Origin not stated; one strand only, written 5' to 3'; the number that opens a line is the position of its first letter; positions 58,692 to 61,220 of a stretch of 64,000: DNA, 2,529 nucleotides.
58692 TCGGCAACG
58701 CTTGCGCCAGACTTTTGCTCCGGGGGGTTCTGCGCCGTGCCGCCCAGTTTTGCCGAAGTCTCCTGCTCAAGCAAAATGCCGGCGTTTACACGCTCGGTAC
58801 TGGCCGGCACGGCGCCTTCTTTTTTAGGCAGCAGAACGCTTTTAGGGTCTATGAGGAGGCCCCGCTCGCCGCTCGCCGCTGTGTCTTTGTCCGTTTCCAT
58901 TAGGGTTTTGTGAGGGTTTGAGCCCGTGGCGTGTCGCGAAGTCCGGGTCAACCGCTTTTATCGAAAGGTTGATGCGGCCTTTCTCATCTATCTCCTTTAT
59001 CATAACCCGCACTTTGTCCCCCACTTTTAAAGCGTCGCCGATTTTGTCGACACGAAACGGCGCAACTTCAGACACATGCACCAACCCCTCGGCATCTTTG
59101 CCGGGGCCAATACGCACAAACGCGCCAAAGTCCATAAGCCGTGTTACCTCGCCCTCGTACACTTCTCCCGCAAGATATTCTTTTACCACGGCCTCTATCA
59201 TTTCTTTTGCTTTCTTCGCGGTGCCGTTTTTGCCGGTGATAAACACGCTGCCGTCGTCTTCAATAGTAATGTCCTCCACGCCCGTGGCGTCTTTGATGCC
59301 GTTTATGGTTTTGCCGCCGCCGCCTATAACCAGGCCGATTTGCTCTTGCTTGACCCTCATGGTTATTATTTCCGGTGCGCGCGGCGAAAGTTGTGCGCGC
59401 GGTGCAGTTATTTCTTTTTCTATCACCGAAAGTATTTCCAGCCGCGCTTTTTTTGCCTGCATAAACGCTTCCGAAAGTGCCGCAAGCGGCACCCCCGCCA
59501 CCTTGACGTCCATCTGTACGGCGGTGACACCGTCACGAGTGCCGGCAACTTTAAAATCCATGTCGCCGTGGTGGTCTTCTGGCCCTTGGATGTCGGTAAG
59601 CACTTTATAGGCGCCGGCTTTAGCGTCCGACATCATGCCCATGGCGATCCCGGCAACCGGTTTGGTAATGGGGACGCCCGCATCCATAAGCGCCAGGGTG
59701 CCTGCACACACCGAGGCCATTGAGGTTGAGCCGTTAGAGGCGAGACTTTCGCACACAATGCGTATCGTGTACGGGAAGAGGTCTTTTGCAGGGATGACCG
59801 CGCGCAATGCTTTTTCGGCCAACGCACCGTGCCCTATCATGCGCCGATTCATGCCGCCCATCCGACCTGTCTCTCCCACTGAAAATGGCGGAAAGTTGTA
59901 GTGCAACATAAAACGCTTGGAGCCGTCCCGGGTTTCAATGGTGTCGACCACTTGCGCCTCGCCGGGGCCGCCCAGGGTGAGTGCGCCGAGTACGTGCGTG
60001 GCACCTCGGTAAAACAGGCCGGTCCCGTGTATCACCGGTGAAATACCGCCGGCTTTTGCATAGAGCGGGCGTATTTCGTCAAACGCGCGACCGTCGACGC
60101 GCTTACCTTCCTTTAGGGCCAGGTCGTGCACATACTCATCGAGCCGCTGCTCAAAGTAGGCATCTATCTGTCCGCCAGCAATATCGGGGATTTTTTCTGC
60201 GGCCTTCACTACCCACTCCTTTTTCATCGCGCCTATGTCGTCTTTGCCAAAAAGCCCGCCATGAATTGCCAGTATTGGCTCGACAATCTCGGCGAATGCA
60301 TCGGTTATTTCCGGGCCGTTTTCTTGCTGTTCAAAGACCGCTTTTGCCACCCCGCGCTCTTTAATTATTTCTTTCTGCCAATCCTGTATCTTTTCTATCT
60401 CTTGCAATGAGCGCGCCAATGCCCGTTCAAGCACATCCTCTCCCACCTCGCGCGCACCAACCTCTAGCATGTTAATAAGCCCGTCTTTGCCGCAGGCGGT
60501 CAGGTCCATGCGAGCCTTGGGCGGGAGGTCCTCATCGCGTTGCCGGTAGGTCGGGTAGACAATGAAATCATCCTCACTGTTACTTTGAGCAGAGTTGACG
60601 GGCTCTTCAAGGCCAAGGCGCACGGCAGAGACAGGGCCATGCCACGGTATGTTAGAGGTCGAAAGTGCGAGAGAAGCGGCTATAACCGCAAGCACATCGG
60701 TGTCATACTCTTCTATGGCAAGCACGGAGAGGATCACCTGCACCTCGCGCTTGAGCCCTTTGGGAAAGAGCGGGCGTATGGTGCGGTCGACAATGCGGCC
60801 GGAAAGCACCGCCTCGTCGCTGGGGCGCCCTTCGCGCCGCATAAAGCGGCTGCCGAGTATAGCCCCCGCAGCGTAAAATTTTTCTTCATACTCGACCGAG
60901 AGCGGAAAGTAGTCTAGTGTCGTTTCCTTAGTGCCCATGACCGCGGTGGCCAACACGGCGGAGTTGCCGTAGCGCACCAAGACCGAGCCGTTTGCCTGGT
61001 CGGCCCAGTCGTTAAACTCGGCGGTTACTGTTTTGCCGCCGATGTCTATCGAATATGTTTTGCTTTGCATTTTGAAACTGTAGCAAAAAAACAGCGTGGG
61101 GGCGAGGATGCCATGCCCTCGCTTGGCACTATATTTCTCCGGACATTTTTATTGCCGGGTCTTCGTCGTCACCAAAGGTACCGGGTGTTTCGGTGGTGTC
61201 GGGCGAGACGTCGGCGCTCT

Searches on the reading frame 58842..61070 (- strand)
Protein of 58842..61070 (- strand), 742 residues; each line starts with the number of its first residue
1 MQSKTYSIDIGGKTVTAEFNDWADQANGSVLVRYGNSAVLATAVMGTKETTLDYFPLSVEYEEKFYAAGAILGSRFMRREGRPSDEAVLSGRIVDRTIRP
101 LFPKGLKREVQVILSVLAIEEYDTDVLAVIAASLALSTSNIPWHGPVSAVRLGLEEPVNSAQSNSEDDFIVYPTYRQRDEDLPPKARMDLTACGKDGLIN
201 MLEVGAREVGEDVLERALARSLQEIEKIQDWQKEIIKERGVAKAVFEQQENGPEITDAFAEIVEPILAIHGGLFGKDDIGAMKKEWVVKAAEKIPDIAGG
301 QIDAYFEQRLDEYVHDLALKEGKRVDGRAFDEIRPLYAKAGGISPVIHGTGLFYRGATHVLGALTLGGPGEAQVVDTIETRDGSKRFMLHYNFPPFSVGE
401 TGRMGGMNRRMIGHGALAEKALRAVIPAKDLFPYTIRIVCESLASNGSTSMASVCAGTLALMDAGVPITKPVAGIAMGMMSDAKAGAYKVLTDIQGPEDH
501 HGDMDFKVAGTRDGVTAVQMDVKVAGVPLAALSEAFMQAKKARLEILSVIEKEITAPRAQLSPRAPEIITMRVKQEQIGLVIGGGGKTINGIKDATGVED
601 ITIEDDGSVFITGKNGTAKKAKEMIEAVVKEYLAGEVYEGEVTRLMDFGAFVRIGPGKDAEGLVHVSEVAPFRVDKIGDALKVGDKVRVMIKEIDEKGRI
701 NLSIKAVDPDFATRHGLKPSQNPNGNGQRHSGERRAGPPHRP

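Call 95: search_protein_families(library=pfam, proteins=[window:58842-61070:-], max_evalue=0.00001)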
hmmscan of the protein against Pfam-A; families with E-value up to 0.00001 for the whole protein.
window:58842-61070:- (742 aa): 3 families
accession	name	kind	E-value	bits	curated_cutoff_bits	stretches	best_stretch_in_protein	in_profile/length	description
PF01138.27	RNase_PH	-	3.3e-48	163.8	25.5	2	13-142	3-130/130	3' exoribonuclease family, domain 1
PF00575.29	S1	-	7.3e-18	65.2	22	1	634-705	4-74/74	S1 RNA binding domain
PF00013.35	KH_1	-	9.2e-10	38.6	21.5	1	569-626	2-65/66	KH domain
